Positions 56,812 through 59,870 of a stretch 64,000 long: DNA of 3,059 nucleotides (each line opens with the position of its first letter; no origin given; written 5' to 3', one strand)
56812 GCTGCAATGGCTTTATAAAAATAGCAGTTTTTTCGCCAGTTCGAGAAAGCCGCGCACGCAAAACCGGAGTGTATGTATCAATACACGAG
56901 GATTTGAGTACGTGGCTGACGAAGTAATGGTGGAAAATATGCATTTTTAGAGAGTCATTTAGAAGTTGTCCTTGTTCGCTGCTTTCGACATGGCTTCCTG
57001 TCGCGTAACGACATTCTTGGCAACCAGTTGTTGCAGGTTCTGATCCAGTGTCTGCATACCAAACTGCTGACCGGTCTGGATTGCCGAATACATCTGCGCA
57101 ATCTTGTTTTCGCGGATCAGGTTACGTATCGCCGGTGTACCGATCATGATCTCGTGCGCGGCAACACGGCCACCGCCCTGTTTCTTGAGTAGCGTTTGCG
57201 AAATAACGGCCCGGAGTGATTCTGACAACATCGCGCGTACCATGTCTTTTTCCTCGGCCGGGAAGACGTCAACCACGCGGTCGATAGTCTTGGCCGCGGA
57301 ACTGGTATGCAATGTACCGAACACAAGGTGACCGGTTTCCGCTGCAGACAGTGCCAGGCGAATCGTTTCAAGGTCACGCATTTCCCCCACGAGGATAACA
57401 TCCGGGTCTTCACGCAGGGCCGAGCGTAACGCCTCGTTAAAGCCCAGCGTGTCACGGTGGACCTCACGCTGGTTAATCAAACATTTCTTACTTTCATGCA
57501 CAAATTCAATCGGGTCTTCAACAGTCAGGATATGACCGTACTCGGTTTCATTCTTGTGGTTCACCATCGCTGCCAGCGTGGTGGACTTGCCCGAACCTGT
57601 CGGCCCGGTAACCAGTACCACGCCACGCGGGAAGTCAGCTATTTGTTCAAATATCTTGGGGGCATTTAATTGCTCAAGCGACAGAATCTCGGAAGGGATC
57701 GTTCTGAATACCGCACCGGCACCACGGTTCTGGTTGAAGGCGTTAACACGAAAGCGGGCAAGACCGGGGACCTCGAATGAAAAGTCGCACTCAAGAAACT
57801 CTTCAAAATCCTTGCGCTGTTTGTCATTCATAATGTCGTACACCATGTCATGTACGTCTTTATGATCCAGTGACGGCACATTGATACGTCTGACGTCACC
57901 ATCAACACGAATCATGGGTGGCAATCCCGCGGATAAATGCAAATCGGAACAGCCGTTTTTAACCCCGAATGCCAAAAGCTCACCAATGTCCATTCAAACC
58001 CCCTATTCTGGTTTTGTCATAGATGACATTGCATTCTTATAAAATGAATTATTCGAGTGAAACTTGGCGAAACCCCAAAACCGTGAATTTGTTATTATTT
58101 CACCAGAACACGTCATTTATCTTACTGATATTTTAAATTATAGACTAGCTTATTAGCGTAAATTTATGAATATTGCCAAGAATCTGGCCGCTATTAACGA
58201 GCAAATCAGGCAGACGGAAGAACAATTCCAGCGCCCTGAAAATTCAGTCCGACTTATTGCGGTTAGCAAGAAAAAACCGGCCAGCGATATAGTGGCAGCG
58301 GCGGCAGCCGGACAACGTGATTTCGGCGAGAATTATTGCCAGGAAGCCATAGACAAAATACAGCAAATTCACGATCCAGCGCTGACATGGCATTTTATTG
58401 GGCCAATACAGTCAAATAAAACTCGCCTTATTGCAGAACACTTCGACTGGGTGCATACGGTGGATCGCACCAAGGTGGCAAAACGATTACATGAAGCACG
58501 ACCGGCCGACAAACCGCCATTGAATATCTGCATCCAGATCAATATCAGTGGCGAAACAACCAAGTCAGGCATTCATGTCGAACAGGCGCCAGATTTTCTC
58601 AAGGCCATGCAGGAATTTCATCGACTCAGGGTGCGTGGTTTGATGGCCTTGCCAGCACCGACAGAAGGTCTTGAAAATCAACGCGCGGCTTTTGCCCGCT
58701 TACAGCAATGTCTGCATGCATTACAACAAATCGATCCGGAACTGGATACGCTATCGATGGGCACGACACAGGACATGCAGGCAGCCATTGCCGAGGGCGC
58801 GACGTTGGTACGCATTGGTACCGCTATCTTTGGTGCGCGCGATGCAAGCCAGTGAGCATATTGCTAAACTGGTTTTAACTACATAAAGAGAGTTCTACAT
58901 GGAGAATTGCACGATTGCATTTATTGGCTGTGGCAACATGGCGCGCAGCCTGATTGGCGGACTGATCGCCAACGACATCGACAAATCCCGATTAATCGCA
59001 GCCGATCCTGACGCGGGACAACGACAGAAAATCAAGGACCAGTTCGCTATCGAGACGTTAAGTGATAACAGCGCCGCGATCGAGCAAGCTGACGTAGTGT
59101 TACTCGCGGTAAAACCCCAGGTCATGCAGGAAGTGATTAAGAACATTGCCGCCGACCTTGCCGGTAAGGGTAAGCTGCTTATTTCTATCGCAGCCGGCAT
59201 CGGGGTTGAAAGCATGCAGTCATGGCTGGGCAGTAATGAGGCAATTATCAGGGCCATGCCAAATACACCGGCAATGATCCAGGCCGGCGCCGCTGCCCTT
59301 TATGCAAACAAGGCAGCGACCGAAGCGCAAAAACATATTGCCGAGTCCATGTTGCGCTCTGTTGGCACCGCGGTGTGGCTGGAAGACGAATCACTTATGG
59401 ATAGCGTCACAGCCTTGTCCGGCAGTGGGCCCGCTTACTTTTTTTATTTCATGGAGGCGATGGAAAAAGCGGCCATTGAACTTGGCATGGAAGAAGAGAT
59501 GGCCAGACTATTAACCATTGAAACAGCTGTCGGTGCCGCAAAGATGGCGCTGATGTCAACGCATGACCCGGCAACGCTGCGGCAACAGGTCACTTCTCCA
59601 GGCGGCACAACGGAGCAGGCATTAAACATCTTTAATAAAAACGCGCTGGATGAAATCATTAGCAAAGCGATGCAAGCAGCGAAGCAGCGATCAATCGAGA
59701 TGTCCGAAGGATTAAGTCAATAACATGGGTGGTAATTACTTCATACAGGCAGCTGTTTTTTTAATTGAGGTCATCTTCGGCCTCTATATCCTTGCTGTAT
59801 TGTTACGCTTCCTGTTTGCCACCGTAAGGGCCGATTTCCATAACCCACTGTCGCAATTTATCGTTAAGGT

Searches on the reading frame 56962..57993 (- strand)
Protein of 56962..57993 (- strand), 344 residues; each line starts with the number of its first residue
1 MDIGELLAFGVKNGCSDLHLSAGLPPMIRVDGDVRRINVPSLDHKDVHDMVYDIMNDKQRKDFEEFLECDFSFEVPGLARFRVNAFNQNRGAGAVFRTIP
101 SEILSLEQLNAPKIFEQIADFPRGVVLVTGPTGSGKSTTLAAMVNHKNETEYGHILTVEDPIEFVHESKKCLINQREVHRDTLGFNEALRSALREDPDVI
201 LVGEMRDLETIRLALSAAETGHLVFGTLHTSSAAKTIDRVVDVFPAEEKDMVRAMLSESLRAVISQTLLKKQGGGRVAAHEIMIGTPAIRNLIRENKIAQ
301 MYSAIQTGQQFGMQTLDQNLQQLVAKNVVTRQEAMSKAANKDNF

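Call 34: search_protein_families(library=pfam, proteins=[window:56962-57993:-], max_evalue=0.000001)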
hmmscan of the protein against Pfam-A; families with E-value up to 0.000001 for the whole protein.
window:56962-57993:- (344 aa): 1 family
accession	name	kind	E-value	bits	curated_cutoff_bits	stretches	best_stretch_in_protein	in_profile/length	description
PF00437.27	T2SSE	-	1.3e-49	169.3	24.9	1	28-272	40-281/370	Type II/IV secretion system protein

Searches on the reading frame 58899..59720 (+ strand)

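Call 34: search_protein_families(library=pfam, proteins=[window:58899-59720:+], max_evalue=0.000001)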
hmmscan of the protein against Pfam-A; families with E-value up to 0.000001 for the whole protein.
window:58899-59720:+ (274 aa): 2 families
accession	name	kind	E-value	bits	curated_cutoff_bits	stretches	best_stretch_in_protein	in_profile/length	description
PF14748.11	P5CR_dimer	-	6.4e-37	126.5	25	1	164-268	1-105/105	Pyrroline-5-carboxylate reductase dimerisation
PF03807.23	F420_oxidored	-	1e-20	74.5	21.6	1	5-100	1-94/94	NADP oxidoreductase coenzyme F420-dependent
